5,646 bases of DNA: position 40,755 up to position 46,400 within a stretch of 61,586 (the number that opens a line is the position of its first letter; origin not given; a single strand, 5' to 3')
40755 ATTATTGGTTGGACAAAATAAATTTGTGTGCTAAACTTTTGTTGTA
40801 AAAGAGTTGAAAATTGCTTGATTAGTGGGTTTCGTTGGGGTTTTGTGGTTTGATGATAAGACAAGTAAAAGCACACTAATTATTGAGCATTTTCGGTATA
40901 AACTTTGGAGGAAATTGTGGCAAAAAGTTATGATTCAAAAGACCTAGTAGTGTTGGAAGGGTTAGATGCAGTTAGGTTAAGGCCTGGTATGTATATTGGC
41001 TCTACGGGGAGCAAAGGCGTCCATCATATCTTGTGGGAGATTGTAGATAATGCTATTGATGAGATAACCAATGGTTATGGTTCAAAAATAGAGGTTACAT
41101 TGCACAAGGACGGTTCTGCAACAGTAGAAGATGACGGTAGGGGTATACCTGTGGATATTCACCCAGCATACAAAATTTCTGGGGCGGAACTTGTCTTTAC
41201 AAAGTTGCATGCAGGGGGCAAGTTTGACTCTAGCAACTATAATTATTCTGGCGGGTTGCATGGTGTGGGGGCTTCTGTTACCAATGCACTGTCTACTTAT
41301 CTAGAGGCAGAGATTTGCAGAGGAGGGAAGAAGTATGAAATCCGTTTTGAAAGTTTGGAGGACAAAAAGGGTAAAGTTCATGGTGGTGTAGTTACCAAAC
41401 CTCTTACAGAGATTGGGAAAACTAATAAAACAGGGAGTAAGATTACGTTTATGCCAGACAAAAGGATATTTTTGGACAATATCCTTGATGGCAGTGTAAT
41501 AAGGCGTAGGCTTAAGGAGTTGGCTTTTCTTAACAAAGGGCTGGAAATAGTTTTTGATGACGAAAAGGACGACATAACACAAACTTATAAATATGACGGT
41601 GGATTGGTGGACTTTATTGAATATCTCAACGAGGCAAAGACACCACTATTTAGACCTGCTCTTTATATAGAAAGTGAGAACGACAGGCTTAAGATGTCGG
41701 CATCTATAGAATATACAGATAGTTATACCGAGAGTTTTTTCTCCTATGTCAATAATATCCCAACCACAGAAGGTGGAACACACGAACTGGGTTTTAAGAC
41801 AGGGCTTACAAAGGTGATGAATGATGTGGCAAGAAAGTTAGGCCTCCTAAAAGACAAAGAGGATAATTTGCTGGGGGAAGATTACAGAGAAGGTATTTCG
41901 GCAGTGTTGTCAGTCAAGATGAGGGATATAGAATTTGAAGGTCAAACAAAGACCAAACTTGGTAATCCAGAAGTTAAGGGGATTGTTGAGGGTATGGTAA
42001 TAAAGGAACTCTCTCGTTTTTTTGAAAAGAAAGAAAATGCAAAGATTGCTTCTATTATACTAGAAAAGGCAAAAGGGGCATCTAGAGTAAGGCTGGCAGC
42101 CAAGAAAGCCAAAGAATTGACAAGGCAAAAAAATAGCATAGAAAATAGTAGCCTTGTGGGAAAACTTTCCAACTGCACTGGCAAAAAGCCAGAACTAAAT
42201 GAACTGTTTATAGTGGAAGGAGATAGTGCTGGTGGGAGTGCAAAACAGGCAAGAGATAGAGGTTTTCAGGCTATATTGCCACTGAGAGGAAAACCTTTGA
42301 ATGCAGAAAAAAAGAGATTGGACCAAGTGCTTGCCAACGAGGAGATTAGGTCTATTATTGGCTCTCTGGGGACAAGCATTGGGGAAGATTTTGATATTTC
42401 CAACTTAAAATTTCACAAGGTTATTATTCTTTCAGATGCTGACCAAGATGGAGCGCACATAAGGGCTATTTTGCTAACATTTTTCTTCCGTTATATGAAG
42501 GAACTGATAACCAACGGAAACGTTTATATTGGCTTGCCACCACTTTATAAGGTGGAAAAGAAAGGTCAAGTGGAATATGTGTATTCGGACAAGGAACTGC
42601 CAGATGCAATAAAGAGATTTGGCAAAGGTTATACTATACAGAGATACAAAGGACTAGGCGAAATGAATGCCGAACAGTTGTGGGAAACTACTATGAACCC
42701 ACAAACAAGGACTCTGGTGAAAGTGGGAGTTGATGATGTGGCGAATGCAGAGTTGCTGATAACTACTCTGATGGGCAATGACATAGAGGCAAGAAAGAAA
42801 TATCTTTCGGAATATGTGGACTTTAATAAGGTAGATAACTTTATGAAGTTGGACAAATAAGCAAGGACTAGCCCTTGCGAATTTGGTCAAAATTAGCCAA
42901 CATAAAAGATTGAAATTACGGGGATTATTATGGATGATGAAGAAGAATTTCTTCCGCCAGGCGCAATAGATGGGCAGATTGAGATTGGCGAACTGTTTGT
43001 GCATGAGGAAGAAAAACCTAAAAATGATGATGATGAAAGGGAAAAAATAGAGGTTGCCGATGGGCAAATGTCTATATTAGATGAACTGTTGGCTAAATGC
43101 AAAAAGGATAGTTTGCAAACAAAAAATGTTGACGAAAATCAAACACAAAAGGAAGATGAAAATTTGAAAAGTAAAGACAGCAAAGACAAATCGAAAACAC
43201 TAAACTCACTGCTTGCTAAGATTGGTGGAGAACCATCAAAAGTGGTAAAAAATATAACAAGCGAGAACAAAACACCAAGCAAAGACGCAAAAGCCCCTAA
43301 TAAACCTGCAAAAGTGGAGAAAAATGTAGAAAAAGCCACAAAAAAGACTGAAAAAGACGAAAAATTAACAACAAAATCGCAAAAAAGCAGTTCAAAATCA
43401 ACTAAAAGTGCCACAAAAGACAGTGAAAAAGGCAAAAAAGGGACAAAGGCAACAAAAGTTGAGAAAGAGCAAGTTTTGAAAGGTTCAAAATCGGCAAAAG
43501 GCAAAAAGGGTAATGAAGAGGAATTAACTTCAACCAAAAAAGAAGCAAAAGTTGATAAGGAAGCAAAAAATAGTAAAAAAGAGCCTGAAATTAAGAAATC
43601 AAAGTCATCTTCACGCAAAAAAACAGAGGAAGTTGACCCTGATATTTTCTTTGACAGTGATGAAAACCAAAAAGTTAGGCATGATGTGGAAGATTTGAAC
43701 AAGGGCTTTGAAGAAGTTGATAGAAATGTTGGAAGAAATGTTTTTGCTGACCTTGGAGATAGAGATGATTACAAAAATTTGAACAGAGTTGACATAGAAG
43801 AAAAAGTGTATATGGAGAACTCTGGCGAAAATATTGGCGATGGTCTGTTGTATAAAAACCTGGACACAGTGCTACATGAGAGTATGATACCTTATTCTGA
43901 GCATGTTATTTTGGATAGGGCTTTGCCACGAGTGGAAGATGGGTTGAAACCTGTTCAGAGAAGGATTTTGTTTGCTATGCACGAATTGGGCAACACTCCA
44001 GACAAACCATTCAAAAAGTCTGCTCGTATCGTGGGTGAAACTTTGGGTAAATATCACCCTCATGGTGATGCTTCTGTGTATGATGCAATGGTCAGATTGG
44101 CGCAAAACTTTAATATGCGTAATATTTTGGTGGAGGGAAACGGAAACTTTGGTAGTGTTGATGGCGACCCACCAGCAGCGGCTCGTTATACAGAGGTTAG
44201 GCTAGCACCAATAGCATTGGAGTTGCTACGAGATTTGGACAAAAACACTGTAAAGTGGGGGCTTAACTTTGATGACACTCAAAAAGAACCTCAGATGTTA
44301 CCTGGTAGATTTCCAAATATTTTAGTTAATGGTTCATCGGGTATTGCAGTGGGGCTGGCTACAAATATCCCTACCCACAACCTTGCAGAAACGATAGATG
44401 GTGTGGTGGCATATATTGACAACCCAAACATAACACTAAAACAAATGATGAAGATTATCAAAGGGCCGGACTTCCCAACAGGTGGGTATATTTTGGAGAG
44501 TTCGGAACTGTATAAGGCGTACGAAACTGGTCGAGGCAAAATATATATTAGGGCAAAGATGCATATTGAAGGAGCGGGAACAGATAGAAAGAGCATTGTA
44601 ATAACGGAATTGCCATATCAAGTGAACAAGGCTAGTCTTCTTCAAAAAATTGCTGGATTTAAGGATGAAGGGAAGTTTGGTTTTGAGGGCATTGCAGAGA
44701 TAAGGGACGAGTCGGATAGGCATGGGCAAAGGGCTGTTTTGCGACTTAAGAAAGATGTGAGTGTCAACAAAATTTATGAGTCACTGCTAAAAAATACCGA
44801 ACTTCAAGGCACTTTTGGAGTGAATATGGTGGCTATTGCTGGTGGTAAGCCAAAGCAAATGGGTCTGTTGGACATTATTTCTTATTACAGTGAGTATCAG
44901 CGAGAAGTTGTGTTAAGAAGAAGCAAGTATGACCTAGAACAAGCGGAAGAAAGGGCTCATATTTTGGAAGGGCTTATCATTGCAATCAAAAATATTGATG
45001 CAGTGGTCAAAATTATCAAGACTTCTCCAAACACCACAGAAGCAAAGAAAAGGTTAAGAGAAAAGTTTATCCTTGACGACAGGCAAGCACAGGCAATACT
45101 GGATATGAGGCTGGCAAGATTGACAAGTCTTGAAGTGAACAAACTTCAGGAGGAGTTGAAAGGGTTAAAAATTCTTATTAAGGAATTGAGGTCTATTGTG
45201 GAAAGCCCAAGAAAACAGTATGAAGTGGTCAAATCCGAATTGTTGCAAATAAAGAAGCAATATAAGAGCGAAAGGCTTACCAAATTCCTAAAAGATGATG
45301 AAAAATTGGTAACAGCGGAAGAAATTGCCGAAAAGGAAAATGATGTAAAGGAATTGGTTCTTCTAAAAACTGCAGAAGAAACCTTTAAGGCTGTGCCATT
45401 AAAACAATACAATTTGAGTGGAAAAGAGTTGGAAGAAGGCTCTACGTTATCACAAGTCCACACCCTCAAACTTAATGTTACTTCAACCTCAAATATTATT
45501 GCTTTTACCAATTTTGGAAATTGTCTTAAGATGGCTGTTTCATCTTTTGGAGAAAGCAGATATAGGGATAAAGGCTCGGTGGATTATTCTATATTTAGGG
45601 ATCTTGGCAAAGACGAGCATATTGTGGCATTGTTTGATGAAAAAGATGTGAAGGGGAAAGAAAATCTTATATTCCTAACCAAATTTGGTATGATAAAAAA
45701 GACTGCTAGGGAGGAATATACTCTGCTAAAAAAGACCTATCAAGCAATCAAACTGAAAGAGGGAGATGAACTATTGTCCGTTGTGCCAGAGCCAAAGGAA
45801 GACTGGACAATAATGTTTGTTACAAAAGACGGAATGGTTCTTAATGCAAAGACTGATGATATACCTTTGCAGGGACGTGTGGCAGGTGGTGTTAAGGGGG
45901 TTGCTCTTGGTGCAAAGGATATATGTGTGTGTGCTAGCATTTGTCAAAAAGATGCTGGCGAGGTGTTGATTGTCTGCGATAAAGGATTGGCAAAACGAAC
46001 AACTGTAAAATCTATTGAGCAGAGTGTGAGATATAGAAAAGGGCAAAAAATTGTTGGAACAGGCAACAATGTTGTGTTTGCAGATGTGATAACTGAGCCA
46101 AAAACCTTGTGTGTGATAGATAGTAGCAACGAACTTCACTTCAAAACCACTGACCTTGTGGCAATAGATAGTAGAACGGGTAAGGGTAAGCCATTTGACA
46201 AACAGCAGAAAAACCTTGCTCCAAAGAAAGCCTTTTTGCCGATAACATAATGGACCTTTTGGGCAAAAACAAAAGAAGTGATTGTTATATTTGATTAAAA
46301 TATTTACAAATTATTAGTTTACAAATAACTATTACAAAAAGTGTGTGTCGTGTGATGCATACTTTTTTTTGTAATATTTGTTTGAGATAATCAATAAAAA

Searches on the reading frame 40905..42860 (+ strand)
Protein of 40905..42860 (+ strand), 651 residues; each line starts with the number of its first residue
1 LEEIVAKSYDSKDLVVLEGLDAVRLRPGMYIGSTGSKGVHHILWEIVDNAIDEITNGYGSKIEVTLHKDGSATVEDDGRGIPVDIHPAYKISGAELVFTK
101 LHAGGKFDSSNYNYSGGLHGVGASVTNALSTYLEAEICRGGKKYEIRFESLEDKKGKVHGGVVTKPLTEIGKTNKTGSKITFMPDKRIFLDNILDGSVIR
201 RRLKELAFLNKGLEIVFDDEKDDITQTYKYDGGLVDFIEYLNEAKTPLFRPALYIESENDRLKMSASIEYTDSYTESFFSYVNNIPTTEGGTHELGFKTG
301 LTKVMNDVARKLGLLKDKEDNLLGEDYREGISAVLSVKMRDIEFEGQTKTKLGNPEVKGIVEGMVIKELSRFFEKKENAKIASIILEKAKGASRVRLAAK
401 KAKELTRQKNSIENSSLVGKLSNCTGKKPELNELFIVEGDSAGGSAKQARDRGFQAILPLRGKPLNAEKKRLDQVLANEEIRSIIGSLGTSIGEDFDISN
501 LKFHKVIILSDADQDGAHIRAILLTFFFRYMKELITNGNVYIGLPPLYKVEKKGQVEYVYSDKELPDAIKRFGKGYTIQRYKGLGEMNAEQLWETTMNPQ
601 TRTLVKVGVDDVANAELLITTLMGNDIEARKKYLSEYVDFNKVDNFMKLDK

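Call 24: search_protein_families(library=pfam, proteins=[window:40905-42860:+], max_evalue=0.001)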
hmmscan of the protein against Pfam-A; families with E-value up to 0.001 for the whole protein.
window:40905-42860:+ (651 aa): 4 families
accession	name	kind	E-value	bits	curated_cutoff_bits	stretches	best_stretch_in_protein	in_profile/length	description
PF00204.31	DNA_gyraseB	-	3.9e-52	176.6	27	1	233-404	1-172/173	DNA gyrase B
PF00986.26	DNA_gyraseB_C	-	2.2e-27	95.4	29.8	1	574-634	2-62/63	DNA gyrase B subunit, carboxyl terminus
PF01751.28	Toprim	-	5.2e-17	62.2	23.1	1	433-542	1-93/96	Toprim domain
PF02518.31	HATPase_c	-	3.7e-16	60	26.4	1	37-139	4-93/111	Histidine kinase-, DNA gyrase B-, and HSP90-like ATPase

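Call 97: find_related_loci(query=window:40905-42860:+, collection=genome_contigs, flank=500)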
Query window:40905-42860:+ (651 aa) in genome_contigs; peptide patterns used: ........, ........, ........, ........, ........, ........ (x = any residue, [..] = any of these).
600 stretches matched a pattern (row limit reached: there are more); 590 encode a relative of the query (tblastn E <= 1e-3); the best 80 are kept; 80 distinct loci.
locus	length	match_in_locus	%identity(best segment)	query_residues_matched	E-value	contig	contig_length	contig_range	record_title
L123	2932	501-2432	81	8-651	0e+0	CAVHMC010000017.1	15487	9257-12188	Oscillospiraceae bacterium isolate H07682-L1_cleanbin_000041 genome assembly, contig: Spades_H07682-L1_contig_2979, whol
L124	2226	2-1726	80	77-651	0e+0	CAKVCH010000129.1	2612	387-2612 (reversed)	MAG: uncultured Clostridia bacterium isolate REFINED_METABAT215_TOP10_CONTIGS_1500_ASSEMBLY_K77_MERGED__Hadza_MoBio_hadz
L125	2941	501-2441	66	5-651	0e+0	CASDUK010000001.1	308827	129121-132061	uncultured Firmicutes bacterium isolate O1_L3_309309_idba_bin.145 genome assembly, contig: O1_L3_309309_idba_bin.145.fa_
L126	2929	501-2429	66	4-641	0e+0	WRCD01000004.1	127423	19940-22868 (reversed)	MAG: Bacillota bacterium isolate Lab288P3bin111 Ga0123353_10000056, whole genome shotgun sequence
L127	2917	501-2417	66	9-647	0e+0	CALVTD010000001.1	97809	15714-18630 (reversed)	MAG: uncultured Clostridia bacterium isolate BRZ_CQ__bin56 genome assembly, contig: BRZ_CQ__NODE_268_length_97809_cov_4.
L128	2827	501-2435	62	8-649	0e+0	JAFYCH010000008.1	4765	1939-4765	MAG: Clostridia bacterium isolate RGIG6960 Sheep_Rumen.Co__c218544, whole genome shotgun sequence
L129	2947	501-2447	62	4-647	0e+0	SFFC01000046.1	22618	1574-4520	MAG: Clostridiales bacterium isolate W0P37.023 Contig1361, whole genome shotgun sequence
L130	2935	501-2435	64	4-648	0e+0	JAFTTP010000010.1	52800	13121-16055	MAG: Clostridia bacterium isolate RGIG4138 Roe_deer_Colon-1__c583091, whole genome shotgun sequence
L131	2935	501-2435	63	4-648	0e+0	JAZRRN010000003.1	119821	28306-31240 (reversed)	MAG: Candidatus Caccovivens sp. isolate T1900045353_YK20190043.MAGScoT_cleanbin_000015 SGB_6775_k141_845783, whole genom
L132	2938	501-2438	64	5-649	0e+0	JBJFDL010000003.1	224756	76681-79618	MAG: Christensenellales bacterium isolate PUUB39_bin.048 NODE_3_length_224756_cov_32.417889, whole genome shotgun sequen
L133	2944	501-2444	60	3-649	0e+0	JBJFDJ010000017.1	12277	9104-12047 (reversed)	MAG: Christensenellales bacterium isolate PUUB49_bin.013 NODE_1952_length_12277_cov_16.049174, whole genome shotgun sequ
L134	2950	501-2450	62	4-649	0e+0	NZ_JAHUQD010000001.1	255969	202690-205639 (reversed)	Caldicoprobacter algeriensis strain TH7C1 NODE_1_length_255969_cov_30.311255, whole genome shotgun sequence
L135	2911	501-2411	64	8-640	0e+0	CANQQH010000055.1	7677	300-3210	MAG: uncultured Clostridia bacterium isolate Lapin-011__bin23 genome assembly, contig: Lapin-011__NODE_11102_length_7677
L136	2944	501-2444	61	5-647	0e+0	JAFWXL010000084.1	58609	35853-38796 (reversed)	MAG: Clostridia bacterium isolate RGIG6159 Sheep_Rectum-1__c767696, whole genome shotgun sequence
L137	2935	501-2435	64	5-646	0e+0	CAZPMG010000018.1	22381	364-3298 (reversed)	MAG TPA_asm: uncultured Clostridia bacterium isolate binchicken_co173_366 genome assembly, contig: NODE_7871_length_2238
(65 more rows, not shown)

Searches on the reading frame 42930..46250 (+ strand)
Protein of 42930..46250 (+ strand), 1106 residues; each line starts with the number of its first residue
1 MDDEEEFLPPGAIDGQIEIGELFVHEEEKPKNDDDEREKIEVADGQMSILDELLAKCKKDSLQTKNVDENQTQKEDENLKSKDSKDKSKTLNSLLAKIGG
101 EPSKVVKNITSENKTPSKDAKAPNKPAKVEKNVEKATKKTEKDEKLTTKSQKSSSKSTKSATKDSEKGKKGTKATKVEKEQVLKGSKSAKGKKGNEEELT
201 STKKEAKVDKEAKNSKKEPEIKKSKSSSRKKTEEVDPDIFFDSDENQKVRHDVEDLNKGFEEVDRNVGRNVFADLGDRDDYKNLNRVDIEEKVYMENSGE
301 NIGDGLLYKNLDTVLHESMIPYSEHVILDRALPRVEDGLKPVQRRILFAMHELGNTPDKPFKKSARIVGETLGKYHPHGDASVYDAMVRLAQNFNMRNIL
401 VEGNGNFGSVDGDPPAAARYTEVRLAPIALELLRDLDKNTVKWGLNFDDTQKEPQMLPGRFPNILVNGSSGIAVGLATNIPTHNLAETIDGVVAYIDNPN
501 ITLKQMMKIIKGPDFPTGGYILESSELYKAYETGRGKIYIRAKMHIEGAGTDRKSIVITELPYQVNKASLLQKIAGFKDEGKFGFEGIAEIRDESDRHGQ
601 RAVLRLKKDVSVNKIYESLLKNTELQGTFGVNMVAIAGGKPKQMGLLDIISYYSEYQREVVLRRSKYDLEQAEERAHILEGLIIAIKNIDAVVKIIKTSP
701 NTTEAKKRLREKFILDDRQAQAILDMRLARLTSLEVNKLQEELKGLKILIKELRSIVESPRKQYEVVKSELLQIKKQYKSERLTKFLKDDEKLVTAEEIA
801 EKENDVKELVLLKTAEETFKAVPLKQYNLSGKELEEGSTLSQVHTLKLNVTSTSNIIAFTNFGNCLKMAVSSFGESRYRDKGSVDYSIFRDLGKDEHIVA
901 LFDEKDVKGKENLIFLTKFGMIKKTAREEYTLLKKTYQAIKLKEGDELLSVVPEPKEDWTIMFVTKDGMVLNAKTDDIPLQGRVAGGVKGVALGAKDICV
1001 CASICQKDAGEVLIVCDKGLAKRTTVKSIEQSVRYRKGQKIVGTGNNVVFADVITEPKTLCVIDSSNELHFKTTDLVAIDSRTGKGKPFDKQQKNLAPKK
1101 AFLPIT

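Call 24: search_protein_families(library=pfam, proteins=[window:42930-46250:+], max_evalue=0.001)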
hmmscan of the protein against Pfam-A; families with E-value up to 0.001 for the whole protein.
window:42930-46250:+ (1106 aa): 2 families
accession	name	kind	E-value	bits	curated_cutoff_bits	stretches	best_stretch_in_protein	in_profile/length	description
PF00521.26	DNA_topoisoIV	-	7.8e-157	523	31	1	330-771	1-431/432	DNA gyrase/topoisomerase IV, subunit A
PF03989.18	DNA_gyraseA_C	-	1.8e-17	62.9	27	2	961-1000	3-42/48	DNA gyrase C-terminal domain, beta-propeller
